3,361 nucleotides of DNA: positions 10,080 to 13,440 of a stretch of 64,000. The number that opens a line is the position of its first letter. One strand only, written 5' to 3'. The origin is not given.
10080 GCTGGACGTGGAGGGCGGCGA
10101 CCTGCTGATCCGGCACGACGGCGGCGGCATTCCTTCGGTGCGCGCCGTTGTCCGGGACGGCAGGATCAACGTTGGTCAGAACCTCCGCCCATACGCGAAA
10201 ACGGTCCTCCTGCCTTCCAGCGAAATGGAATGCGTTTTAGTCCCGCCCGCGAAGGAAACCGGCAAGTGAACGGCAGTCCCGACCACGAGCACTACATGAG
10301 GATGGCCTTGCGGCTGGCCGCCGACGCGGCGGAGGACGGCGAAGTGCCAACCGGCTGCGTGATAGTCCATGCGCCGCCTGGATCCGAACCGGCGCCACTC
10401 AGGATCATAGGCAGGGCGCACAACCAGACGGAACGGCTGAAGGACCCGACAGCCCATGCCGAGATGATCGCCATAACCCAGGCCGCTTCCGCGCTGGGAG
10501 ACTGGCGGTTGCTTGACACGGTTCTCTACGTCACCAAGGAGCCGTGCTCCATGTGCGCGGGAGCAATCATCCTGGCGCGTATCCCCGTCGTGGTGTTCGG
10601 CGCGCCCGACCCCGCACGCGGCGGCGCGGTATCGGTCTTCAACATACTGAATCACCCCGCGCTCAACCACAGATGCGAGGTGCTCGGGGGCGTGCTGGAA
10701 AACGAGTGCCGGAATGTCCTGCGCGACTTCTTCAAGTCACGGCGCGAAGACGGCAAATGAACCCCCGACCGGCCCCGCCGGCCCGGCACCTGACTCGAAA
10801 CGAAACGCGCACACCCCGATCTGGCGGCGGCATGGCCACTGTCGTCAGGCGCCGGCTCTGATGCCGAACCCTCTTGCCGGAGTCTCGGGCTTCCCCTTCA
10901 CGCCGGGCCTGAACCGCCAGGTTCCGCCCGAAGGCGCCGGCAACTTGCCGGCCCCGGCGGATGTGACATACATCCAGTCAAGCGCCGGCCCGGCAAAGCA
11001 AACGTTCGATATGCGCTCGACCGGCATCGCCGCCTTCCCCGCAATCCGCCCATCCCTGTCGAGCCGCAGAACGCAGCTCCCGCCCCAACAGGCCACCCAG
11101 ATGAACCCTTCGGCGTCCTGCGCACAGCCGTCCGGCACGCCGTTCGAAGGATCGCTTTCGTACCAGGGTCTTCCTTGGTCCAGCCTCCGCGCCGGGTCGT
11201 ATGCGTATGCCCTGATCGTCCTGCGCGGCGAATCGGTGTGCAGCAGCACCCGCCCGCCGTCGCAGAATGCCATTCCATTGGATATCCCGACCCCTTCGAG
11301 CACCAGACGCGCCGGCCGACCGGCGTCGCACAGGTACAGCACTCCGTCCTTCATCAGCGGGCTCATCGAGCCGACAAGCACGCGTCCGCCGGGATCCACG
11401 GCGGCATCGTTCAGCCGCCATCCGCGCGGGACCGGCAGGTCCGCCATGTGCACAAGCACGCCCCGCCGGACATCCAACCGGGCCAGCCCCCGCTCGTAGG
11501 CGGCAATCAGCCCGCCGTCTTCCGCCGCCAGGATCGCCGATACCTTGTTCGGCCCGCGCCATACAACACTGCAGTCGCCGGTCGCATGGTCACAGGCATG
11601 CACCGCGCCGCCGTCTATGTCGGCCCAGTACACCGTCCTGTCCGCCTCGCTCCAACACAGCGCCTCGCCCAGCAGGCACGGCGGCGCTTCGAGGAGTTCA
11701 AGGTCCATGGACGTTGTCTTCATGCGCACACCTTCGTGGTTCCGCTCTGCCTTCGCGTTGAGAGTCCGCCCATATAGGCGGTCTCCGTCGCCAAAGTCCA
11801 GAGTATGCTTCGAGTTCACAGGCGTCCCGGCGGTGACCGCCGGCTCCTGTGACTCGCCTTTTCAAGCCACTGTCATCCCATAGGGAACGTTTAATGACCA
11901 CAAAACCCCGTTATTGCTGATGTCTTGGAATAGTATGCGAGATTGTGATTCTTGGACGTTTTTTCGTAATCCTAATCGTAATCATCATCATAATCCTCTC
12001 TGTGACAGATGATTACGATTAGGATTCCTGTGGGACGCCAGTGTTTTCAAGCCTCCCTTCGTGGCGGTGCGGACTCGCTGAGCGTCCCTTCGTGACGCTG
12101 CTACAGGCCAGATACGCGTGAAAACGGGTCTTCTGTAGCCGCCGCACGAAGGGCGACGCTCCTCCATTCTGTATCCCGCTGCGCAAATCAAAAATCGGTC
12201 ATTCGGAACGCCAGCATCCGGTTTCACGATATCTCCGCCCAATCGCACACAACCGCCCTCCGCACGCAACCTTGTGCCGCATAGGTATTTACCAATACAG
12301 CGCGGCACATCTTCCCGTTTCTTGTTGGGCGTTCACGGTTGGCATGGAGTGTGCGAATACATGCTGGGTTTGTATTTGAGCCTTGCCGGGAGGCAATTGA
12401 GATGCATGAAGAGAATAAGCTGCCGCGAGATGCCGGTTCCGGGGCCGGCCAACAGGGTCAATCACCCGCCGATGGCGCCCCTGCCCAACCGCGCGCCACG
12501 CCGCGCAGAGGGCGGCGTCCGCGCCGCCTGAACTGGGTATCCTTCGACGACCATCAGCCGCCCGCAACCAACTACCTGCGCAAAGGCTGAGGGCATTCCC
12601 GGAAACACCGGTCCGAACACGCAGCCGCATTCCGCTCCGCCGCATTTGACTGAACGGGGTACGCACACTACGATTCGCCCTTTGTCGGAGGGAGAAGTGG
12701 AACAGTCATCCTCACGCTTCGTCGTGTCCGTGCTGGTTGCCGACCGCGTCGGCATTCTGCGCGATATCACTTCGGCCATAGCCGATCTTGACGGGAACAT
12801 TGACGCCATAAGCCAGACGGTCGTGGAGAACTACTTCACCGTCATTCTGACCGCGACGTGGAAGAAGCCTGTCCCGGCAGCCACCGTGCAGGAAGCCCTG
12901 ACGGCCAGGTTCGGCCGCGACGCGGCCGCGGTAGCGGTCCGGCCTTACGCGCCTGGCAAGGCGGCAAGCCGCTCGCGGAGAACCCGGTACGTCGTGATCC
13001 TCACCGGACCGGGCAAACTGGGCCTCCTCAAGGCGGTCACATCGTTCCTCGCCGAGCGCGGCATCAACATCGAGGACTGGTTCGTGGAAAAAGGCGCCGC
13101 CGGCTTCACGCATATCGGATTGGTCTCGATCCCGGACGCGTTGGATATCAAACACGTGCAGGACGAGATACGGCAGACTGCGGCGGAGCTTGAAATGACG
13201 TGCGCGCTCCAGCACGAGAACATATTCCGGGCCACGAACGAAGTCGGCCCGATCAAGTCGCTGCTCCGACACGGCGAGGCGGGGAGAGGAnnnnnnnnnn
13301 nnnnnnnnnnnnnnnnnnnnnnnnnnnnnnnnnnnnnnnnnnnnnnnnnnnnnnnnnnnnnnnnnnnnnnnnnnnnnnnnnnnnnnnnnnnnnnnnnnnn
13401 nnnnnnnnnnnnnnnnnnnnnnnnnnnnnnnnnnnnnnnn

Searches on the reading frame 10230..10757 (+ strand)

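Call 77: search_protein_families(library=pfam, proteins=[window:10230-10757:+], max_evalue=0.000001)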
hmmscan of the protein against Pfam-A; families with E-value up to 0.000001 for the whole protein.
window:10230-10757:+ (176 aa): 2 families
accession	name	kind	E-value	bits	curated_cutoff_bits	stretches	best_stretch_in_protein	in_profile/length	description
PF14437.12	MafB19-deam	-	3.2e-37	128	27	1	18-172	2-142/142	MafB19-like deaminase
PF00383.29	dCMP_cyt_deam_1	-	5.4e-27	94.1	25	1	18-124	3-101/102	Cytidine and deoxycytidylate deaminase zinc-binding region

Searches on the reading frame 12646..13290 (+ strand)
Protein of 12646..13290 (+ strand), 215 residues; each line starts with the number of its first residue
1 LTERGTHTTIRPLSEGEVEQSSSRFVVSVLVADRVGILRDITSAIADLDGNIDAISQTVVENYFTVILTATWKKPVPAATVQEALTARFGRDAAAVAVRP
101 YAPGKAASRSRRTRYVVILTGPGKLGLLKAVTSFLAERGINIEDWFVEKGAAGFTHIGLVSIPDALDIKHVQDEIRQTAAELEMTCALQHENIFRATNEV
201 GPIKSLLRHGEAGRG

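Call 77: search_protein_families(library=pfam, proteins=[window:12646-13290:+], max_evalue=0.000001)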
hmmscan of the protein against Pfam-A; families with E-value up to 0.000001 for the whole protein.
window:12646-13290:+ (215 aa): 4 families
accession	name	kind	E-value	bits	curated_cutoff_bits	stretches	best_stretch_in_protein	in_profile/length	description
PF01842.31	ACT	-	1.3e-15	57.2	27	1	26-67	2-47/66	ACT domain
PF13740.12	ACT_6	-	7.2e-13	48.7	23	0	116-186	4-73/76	ACT domain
PF22629.2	ACT_AHAS_ss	-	7e-09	36.2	27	0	28-60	2-34/67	AHAS small subunit-like ACT domain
PF13291.12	ACT_4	-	1e-08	36.2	27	0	27-68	9-52/80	ACT domain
